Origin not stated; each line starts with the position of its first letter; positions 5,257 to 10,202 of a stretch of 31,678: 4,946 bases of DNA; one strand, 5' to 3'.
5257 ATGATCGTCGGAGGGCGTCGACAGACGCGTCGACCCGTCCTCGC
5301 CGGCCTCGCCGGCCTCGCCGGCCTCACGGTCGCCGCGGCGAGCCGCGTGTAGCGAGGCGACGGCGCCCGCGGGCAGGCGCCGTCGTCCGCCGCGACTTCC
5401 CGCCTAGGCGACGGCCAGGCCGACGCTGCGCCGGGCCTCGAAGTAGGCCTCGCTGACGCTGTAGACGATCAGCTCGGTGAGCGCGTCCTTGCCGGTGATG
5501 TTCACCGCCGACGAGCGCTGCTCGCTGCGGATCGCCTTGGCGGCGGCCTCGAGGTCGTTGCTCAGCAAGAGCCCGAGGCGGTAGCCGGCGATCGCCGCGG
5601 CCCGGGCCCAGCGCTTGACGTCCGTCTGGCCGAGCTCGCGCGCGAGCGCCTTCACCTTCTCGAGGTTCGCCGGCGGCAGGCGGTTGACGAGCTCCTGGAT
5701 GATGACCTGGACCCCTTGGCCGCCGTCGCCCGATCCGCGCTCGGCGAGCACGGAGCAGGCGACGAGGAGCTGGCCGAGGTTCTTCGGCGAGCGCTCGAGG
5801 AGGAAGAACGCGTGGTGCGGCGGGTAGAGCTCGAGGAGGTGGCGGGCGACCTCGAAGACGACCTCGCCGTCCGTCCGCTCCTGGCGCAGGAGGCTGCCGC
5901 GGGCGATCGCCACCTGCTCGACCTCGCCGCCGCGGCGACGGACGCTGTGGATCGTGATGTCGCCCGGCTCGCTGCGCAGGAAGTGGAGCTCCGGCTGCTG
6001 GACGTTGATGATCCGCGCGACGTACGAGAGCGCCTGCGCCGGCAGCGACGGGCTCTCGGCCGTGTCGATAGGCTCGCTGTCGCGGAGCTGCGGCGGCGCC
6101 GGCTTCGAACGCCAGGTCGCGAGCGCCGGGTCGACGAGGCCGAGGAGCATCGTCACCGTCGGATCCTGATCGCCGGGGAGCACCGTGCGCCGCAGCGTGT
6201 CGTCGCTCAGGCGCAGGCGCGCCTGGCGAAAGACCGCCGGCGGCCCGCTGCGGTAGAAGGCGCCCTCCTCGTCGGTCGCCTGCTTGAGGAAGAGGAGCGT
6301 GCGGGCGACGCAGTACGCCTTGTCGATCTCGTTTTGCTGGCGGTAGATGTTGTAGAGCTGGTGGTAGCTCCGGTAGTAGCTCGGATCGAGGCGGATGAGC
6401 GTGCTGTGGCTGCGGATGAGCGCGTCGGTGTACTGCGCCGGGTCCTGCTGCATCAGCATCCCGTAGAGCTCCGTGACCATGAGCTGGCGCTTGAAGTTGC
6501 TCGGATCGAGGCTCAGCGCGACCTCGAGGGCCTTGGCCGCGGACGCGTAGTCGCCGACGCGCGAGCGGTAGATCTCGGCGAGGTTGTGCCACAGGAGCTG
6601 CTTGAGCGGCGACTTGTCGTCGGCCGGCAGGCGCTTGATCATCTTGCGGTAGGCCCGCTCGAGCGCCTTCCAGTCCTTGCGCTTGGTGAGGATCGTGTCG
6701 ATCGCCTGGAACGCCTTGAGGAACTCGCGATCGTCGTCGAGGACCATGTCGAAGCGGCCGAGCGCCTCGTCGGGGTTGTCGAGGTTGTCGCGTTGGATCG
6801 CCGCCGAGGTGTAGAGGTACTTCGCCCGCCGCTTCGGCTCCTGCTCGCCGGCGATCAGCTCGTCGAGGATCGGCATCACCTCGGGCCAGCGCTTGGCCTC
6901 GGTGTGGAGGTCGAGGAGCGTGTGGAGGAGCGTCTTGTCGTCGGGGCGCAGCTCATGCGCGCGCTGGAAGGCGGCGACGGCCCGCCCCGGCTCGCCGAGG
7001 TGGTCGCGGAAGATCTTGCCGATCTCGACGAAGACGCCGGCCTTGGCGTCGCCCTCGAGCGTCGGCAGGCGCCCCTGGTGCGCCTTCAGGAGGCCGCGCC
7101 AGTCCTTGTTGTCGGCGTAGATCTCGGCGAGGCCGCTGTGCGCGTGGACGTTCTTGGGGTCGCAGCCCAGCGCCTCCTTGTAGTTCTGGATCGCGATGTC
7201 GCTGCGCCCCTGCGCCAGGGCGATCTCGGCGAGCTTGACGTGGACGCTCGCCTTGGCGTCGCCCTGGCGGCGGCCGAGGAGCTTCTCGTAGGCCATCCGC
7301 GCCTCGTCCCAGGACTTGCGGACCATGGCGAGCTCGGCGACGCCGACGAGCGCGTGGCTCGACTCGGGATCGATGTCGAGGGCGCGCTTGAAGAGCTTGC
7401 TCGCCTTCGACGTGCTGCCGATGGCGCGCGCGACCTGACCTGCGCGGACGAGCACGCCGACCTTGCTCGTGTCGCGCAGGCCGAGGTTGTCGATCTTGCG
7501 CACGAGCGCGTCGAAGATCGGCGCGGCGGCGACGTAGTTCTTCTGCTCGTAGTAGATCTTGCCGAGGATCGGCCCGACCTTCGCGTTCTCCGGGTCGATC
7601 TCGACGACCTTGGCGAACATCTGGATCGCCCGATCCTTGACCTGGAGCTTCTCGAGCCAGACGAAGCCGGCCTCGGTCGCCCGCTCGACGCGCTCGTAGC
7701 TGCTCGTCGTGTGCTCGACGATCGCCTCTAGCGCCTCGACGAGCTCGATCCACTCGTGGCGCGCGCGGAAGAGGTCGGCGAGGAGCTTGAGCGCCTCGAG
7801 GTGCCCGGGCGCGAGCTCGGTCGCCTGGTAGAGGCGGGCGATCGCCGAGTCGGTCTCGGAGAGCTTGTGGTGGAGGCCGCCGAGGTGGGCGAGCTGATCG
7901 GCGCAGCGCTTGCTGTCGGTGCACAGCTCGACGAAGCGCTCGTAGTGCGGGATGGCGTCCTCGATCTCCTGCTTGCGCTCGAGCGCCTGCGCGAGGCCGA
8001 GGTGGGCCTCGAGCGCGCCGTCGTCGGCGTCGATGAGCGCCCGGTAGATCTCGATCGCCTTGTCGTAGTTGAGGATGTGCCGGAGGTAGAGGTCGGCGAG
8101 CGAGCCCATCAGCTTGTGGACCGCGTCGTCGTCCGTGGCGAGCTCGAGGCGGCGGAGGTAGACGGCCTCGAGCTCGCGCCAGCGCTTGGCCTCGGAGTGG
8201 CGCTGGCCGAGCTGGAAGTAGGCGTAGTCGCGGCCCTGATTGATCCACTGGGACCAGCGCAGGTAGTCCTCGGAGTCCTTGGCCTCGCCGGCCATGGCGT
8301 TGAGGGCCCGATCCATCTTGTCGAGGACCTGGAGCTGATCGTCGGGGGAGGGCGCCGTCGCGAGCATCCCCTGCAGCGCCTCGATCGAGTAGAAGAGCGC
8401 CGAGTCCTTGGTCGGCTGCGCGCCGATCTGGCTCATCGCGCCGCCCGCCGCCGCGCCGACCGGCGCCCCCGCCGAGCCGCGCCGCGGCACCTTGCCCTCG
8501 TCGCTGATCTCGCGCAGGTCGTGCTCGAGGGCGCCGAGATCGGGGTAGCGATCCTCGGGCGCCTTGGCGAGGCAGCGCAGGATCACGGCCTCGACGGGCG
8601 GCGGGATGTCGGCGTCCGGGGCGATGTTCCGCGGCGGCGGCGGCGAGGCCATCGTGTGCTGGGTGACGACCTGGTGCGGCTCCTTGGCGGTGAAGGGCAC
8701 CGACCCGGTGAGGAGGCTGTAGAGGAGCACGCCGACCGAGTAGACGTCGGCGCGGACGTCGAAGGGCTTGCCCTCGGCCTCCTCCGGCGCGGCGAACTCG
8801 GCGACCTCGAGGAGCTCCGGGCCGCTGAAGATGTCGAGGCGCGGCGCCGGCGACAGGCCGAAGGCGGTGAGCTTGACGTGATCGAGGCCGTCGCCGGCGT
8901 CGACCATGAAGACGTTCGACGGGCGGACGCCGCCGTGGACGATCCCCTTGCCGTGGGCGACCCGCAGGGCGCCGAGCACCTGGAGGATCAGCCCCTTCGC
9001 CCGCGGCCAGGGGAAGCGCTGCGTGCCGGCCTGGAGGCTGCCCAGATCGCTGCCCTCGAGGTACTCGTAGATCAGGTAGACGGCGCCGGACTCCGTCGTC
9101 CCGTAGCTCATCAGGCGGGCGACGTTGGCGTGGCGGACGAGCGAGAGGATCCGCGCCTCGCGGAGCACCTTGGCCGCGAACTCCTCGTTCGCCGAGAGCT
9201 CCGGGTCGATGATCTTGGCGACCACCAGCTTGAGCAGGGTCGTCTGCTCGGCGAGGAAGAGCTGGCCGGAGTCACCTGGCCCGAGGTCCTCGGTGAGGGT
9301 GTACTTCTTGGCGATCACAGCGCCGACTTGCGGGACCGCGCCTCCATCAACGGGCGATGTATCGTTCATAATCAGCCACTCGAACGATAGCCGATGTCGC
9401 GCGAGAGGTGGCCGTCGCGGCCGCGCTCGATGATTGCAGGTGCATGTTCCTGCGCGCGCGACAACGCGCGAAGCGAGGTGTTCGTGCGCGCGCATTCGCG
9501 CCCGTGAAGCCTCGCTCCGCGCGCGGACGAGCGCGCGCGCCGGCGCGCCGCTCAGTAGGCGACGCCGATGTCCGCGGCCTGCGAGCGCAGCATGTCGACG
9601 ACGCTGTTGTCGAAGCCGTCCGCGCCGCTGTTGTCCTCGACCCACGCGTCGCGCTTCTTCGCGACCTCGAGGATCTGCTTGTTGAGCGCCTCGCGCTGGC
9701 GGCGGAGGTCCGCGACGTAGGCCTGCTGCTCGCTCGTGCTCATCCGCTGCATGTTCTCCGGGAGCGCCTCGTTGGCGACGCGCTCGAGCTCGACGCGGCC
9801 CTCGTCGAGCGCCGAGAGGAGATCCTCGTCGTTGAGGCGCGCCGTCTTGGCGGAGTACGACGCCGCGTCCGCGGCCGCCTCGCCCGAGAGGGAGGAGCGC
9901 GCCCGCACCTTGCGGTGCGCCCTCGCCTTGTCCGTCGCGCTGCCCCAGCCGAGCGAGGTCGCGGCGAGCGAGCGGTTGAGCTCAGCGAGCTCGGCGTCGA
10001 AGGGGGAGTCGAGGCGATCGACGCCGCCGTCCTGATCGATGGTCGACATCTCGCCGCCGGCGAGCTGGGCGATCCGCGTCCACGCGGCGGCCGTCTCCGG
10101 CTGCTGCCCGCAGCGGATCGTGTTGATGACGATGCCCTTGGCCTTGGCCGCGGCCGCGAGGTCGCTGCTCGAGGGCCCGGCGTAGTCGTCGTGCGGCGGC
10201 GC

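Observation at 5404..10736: VWA membrane protein plus giant pseudokinase–TPR scaffold; a domain set parallel to the T6SS threonine-phosphorylation pathway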

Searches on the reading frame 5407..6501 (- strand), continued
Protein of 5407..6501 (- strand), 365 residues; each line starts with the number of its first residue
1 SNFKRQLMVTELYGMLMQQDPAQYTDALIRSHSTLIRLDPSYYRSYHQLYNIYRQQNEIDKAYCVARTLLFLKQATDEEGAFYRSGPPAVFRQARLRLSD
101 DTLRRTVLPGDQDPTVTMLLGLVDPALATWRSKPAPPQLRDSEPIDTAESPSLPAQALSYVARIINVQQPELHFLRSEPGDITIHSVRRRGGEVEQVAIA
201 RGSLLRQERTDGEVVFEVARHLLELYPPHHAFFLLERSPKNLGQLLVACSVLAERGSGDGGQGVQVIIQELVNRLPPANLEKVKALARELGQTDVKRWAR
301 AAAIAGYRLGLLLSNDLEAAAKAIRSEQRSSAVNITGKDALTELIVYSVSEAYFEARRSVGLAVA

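Call 67: find_encoding_contigs(protein=P0265, flank=10000, max_places=1)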
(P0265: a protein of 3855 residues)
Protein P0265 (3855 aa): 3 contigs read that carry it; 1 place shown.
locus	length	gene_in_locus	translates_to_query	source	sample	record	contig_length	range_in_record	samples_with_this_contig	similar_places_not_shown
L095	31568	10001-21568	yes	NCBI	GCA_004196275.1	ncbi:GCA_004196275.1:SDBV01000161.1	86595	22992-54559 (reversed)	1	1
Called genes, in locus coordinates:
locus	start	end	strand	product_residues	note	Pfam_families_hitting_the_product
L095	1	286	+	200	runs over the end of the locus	-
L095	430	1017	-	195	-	PF01725:Ham1p_like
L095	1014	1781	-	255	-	PF01138:RNase_PH, PF03725:RNase_PH_C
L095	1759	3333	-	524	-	PF10090:HPTransfase (faint), PF00672:HAMP, PF00512:HisKA, PF02518:HATPase_c, PF13581:HATPase_c_2 (faint)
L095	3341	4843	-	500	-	PF00072:Response_reg, PF13185:GAF_2, PF01590:GAF, PF13492:GAF_3 (weak), PF13487:HD_5, PF01966:HD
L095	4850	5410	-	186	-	-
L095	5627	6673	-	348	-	PF00850:Hist_deacetyl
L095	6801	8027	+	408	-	-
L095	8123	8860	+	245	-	PF03130:HEAT_PBS (faint), PF13646:HEAT_2, PF02985:HEAT (faint)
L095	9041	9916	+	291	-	PF13181:TPR_8 (faint), PF21033:RMD1-3 (faint), PF25063:ARM_TT21_C (faint), PF12895:ANAPC3 (weak), PF14559:TPR_19 (weak), PF07719:TPR_2 (weak), PF13414:TPR_11 (weak), PF13424:TPR_12, +10 more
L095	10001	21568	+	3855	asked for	PF00515:TPR_1 (faint), PF07719:TPR_2 (faint), PF13174:TPR_6 (faint), PF13181:TPR_8 (faint), PF13414:TPR_11 (faint), PF13176:TPR_7 (weak), PF14559:TPR_19 (weak), PF13424:TPR_12, +6 more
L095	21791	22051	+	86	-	PF07927:HicA_toxin (weak)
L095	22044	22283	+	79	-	PF15919:HicB_lk_antitox (weak), PF21748:UPF0150 (weak)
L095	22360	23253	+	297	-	PF01839:FG-GAP (faint), PF13517:FG-GAP_3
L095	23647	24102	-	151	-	PF01934:HepT-like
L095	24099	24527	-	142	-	PF18765:Polbeta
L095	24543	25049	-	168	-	-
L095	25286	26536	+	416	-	PF07498:Rho_N, PF07497:Rho_RNA_bind, PF00006:ATP-synt_ab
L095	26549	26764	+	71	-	PF01197:Ribosomal_L31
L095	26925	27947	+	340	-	PF07136:DUF1385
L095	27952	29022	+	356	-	PF03462:PCRF, PF16326:ABC_tran_CTD (weak), PF00472:RF-1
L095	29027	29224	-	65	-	-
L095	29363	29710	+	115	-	PF11969:DcpS_C, PF01230:HIT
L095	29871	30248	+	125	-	-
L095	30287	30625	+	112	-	PF09527:ATPase_gene1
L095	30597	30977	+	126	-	PF03899:ATP-synt_I (weak)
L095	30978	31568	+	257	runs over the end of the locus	PF00119:ATP-synt_A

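Call 89: fold_search(model_id=the predicted structure, library=pdb)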
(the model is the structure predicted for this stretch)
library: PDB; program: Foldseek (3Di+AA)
matches with E <= 10: 169; with E <= 0.001: 0
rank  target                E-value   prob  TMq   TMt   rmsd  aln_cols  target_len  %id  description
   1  6i7h                  1.0e-01  0.44  0.20  0.22  20.6       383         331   10  Crystal structure of dimeric FICD mutant K256S (released 2019-09-25)
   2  4il3_A                1.8e-01  0.38  0.26  0.23  24.1       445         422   11  Crystal Structure of S. mikatae Ste24p (released 2013-02-20)
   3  4aw6_A                3.6e-01  0.75  0.28  0.24  10.6       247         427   10  Crystal structure of the human nuclear membrane zinc metalloprotease ZMPSTE24 (FACE1) (released 2012-07-25)
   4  4in3_D                3.6e-01  0.10  0.16  0.10  25.4       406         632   12  Crystal Structure of the Chs5-Bch1 Exomer Cargo Adaptor Complex (released 2013-03-06)
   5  6i7j                  4.8e-01  0.18  0.21  0.22  21.5       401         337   10  Crystal structure of monomeric FICD mutant L258D (released 2019-09-25)
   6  6i7g_B                4.8e-01  0.15  0.19  0.20  21.0       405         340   12  Crystal structure of dimeric wild type FICD complexed with ATP (released 2019-09-25)
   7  4aw6_D                5.0e-01  0.75  0.29  0.25  10.1       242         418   10  Crystal structure of the human nuclear membrane zinc metalloprotease ZMPSTE24 (FACE1) (released 2012-07-25)
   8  8chy                  6.3e-01  0.10  0.12  0.16  24.0       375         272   13  Crystal structure of an 8-repeat consensus TPR superhelix with Zinc. (released 2024-02-21)
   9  3fp4_A                6.3e-01  0.09  0.13  0.11  22.5       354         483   13  Crystal structure of Tom71 complexed with Ssa1 C-terminal fragment (released 2009-07-28)
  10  4il3_B                6.6e-01  0.33  0.23  0.20  15.2       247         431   13  Crystal Structure of S. mikatae Ste24p (released 2013-02-20)
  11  4u0s_A                7.2e-01  0.16  0.19  0.22  20.5       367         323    9  Structure of Eukaryotic fic domain containing protein with ADP (released 2014-12-10)
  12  6i7i                  8.3e-01  0.14  0.19  0.21  21.1       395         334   10  Crystal structure of dimeric FICD mutant K256A complexed with MgATP (released 2019-09-25)
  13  6ait_B                8.6e-01  0.13  0.16  0.14  18.4       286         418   12  Crystal structure of E. coli BepA (released 2018-12-26)
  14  9yz5_A                9.0e-01  0.14  0.19  0.21  20.1       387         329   11  human FicD bound with farnesyl pyrophosphate (released 2026-02-25)
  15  5dse_C                9.9e-01  0.06  0.15  0.08  21.9       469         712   12  Crystal Structure of the TTC7B/Hyccin Complex (released 2015-12-02)
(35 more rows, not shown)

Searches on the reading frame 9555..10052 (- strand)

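Call 39: search_protein_families(library=pfam, proteins=[window:9555-10052:-], max_evalue=10)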
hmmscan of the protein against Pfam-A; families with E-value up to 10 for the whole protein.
window:9555-10052:- (166 aa): 2 families
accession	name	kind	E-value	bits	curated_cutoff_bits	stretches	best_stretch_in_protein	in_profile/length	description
PF07369.16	DUF1488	-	0.055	13.9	22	1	67-101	41-73/82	Protein of unknown function (DUF1488)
PF13864.11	Enkurin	-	0.091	13.7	23.6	1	91-133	26-61/92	Calmodulin-binding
